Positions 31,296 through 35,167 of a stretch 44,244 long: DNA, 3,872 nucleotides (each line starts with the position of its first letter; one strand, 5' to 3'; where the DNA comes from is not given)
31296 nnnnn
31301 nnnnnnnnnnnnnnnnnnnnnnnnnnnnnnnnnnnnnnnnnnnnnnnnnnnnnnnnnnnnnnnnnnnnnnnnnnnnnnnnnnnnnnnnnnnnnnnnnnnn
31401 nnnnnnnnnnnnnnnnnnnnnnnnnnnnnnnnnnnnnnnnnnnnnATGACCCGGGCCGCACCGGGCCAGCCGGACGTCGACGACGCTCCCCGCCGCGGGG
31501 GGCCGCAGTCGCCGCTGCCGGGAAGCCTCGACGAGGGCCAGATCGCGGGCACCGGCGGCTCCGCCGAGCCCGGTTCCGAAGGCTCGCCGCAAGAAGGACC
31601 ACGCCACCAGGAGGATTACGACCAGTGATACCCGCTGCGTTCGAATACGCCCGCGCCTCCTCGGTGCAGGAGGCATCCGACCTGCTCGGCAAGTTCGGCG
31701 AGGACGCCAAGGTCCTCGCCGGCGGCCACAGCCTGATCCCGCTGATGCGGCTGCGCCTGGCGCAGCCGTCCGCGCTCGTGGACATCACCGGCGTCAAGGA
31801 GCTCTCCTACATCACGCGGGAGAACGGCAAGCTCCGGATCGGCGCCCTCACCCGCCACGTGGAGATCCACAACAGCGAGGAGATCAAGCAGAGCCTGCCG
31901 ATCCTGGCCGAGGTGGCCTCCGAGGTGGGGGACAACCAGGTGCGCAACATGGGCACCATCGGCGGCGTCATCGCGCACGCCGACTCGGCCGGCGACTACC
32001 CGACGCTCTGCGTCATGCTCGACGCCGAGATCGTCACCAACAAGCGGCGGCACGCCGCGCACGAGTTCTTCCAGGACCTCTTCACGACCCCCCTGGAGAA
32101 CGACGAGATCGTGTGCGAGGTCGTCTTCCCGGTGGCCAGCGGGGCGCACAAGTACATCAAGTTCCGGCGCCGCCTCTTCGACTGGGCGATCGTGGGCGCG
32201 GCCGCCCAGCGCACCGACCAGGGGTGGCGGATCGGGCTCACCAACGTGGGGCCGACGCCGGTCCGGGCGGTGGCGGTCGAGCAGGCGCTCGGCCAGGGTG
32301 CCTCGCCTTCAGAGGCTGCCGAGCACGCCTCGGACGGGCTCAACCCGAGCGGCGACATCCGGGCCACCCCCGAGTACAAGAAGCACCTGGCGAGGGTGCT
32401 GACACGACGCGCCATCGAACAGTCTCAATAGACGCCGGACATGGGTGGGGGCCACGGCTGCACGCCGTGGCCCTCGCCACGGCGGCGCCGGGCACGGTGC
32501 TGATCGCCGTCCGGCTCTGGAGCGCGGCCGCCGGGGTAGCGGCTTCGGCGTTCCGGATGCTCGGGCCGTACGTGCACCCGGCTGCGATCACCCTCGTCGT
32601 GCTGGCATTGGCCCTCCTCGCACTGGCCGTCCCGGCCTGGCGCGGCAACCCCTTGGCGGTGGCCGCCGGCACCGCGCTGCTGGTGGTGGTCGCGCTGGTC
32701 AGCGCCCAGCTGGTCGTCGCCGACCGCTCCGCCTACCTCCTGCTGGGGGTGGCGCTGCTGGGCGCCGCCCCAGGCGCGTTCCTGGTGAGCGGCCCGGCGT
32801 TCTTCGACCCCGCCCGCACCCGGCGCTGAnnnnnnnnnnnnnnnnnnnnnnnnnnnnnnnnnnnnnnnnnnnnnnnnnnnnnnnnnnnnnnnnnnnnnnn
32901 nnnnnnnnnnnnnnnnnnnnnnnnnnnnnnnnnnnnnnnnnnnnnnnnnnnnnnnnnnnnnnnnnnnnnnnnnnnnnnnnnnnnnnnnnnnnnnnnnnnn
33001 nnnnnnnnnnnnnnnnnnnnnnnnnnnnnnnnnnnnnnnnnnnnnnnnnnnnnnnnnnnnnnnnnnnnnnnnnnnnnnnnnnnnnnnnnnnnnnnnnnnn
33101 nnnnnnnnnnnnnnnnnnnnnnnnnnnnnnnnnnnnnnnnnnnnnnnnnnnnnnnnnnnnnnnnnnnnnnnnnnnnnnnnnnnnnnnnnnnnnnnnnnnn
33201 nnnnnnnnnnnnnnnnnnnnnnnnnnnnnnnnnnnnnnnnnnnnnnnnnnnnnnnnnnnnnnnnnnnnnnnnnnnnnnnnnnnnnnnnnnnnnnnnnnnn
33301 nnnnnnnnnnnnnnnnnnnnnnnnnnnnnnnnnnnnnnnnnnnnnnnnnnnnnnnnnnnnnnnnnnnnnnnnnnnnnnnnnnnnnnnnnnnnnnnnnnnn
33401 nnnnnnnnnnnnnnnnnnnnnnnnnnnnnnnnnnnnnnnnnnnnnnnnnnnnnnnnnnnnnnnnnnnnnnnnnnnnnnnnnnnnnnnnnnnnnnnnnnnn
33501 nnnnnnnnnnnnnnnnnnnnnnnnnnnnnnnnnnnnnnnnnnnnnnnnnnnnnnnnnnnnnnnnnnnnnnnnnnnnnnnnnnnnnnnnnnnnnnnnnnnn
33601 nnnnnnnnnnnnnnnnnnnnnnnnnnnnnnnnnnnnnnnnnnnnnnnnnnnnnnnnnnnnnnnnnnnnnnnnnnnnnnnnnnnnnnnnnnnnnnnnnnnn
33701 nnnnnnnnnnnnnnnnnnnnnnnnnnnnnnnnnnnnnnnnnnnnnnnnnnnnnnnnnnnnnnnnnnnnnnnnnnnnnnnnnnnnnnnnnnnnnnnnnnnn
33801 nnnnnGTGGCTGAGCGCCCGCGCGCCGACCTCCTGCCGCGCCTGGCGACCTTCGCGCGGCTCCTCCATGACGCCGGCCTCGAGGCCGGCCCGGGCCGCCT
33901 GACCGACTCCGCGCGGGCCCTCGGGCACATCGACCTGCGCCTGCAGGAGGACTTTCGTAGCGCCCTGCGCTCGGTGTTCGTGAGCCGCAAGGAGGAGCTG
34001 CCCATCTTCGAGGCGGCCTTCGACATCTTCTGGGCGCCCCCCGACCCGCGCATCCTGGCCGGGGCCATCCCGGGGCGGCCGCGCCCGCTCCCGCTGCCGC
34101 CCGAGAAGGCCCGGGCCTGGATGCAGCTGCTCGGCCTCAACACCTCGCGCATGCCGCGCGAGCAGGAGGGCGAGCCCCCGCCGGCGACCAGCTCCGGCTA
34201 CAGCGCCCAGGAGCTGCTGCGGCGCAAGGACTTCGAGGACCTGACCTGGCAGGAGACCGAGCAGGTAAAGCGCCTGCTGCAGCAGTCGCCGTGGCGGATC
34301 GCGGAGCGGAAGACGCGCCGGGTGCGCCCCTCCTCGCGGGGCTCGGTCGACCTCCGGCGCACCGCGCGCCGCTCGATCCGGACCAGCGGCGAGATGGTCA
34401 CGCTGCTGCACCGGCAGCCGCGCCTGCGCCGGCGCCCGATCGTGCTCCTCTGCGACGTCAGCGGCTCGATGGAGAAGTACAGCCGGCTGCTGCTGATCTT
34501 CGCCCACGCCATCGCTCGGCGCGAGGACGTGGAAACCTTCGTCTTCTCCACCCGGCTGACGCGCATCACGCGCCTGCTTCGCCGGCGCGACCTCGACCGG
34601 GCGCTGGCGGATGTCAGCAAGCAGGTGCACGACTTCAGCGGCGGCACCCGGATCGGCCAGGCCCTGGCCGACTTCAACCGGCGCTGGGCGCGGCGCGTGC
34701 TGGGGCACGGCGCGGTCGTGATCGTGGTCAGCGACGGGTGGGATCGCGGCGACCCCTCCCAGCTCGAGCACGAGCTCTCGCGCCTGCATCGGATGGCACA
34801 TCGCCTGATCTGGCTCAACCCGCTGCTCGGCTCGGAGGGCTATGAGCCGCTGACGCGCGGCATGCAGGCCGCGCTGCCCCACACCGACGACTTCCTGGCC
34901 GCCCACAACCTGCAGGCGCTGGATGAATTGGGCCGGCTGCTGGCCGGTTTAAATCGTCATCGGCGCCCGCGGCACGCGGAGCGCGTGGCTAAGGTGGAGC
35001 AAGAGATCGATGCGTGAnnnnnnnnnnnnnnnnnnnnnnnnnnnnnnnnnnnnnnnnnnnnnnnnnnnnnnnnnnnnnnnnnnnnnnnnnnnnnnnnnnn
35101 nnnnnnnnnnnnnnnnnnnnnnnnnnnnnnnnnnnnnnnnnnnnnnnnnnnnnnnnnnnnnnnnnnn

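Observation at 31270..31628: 179-bp tandem duplication at the coxL/coxM junction creates a 60-aa ORF that copies the CoxL tail, with mostly synonymous divergence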

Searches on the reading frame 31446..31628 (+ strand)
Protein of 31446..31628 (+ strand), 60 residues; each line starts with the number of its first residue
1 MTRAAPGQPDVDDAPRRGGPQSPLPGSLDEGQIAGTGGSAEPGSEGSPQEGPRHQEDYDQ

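Call 8: find_encoding_contigs(protein=window:31446-31628:+, flank=6000)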
Protein window:31446-31628:+ (60 aa): 23 contigs read that carry it; 6 places shown.
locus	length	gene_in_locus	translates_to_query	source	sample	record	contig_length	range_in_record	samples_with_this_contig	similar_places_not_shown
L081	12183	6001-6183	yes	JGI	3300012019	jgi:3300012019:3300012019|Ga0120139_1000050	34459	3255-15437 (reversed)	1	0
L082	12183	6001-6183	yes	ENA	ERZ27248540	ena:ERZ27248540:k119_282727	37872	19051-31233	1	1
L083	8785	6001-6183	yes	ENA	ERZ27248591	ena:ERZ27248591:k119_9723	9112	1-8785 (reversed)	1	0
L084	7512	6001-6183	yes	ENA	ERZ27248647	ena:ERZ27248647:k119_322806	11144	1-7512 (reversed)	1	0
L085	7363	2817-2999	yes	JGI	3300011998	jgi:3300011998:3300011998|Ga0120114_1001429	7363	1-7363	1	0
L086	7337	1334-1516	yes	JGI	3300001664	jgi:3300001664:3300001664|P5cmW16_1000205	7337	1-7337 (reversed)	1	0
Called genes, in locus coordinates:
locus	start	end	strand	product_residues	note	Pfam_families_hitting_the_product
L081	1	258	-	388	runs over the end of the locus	PF01425:Amidase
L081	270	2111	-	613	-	PF07676:PD40 (faint), PF26549:Tricorn_N, PF26550:Tricorn_2nd (weak), PF02129:Peptidase_S15, PF20434:BD-FAE, PF00326:Peptidase_S9, PF01738:DLH (weak), PF07859:Abhydrolase_3 (weak), +2 more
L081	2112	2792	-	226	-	PF06240:COXG, PF10604:Polyketide_cyc2 (weak)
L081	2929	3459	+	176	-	PF00111:Fer2 (weak), PF01799:Fer2_2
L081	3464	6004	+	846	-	PF01315:Ald_Xan_dh_C, PF02738:MoCoBD_1, PF20256:MoCoBD_2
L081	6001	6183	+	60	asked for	-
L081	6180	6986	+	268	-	PF00941:FAD_binding_5, PF03450:CO_deh_flav_C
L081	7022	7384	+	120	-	-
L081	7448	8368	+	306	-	PF00004:AAA, PF07726:AAA_3 (faint), PF07728:AAA_5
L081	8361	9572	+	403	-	PF05762:VWA_CoxE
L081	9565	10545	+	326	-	PF02625:XdhC_CoxI, PF13478:XdhC_C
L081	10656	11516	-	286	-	PF01261:AP_endonuc_2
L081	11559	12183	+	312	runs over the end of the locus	PF12804:NTP_transf_3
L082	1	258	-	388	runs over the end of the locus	PF01425:Amidase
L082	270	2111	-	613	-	PF07676:PD40 (faint), PF26549:Tricorn_N, PF26550:Tricorn_2nd (weak), PF02129:Peptidase_S15, PF20434:BD-FAE, PF00326:Peptidase_S9, PF01738:DLH (weak), PF07859:Abhydrolase_3 (weak), +2 more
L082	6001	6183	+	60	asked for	-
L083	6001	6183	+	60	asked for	-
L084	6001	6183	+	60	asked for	-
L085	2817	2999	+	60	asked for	-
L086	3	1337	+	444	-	?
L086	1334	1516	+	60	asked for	-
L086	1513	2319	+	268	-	PF00941:FAD_binding_5, PF03450:CO_deh_flav_C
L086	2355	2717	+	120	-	-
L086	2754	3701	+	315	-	PF00004:AAA, PF07726:AAA_3 (faint), PF07728:AAA_5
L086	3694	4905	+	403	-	PF05762:VWA_CoxE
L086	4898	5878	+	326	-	PF02625:XdhC_CoxI, PF13478:XdhC_C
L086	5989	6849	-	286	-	PF01261:AP_endonuc_2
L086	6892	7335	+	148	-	?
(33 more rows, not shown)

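Call 12: find_homologous_proteins(query=window:31446-31625:+, max_evalue=0.01)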
Query window:31446-31625:+ (60 aa): 1 proteins with E <= 0.01 among 1 candidates.
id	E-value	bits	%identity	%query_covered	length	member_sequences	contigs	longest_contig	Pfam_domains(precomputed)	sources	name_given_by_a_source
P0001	2.6e-24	102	85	100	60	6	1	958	-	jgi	jgi:hypothetical protein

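Call 14: find_encoding_contigs(protein=P0001, flank=6000, max_places=10)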
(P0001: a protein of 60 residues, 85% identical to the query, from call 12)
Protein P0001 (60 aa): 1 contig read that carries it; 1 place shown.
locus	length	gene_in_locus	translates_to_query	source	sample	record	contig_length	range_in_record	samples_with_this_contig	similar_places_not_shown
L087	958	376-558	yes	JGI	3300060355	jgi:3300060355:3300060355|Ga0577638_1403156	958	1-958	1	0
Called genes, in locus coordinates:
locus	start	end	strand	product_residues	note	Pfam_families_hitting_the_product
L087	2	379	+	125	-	?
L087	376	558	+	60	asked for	-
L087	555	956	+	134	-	?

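Call 20: find_related_loci(query=A1, collection=metagenome_contigs, flank=1500)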
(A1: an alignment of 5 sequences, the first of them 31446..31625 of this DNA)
Query A1 (60 aa) in metagenome_contigs; peptide patterns used: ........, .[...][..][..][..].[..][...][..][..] (x = any residue, [..] = any of these).
598 stretches matched a pattern (row limit reached: there are more); 1 encode a relative of the query (tblastn E <= 1e-3); 1 distinct loci.
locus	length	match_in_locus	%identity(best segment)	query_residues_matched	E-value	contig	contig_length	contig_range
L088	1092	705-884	87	1-60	2e-33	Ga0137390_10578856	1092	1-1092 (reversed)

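Call 35: search_protein_representatives(alignment_id=A2)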
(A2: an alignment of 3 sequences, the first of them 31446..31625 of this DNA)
Query: 3 sequences, 60 profile positions. Proteins with E-value up to 0.001 (for the whole library): 1; up to 1e-10: 1; up to 1e-30: 1. The best 1 are listed.
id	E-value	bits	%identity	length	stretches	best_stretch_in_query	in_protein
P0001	3.1e-33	129.8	-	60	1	1-60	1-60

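Call 39: predict_structure(alignment_id=A2)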
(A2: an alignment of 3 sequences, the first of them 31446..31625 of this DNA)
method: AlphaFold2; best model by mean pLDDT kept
length: 60 residues; sequences in the alignment: 3
mean_pLDDT: 62.5   pTM: 0.14
mean pLDDT of the five models: 62.5, 61.8, 60.1, 59.9, 59.1
residues with pLDDT >= 90: 0; 70-90: 12; 50-70: 46; < 50: 2
segments of 3 or more residues with pLDDT < 50: none
pLDDT, mean of each block of 10 residues (from residue 1): 61 63 60 54 61 77
secondary structure, 60 per line:
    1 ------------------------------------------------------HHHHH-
elements in order: H55-59

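Call 40: search_protein_families(library=ncbifam, proteins=[window:31446-31625:+], max_evalue=0.00001)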
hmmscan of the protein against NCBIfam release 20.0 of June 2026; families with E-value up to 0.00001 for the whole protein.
window:31446-31625:+ (60 aa): 0 families

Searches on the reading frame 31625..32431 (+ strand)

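Call 40: search_protein_families(library=ncbifam, proteins=[window:31625-32431:+], max_evalue=0.00001)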
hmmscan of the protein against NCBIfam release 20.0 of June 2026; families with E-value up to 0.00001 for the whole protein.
window:31625-32431:+ (268 aa): 7 families
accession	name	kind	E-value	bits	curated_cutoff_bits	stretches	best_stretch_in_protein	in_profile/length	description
NF041019.1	glyceraldDH_beta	equivalog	1.8e-82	276.7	350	1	1-266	1-279/280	glyceraldehyde dehydrogenase subunit beta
NF043083.1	XdhB_XDHase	equivalog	5.5e-38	130.7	310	1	7-266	6-282/289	xanthine dehydrogenase subunit XdhB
NF007427.0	PRK09971.1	equivalog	9.9e-35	120.1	287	1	7-267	6-283/292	xanthine dehydrogenase FAD-binding subunit XdhB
TIGR02963.1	xanthine_xdhA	equivalog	1.6e-23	83.1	467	1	26-262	212-463/468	xanthine dehydrogenase small subunit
TIGR03195.1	4hydrxCoA_B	equivalog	1.6e-20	73.4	404.55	1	5-116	4-114/321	4-hydroxybenzoyl-CoA reductase subunit beta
TIGR03312.1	Se_sel_red_FAD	hypoth_equivalog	1.8e-15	56.9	241.5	1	8-260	4-243/257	molybdopterin-dependent oxidoreductase FAD-binding subunit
TIGR03199.1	pucC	equivalog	2.7e-14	53.1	306.05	1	14-195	4-187/264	xanthine dehydrogenase subunit C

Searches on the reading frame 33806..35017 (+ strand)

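Call 40: search_protein_families(library=ncbifam, proteins=[window:33806-35017:+], max_evalue=0.00001)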
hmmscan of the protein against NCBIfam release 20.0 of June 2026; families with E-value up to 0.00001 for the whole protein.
window:33806-35017:+ (403 aa): 1 family
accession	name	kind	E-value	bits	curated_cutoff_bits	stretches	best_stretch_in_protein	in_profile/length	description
NF047783.1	VWA_dom_MadC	equivalog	1.5e-25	90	600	1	164-339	281-454/498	MadC family VWA domain-containing protein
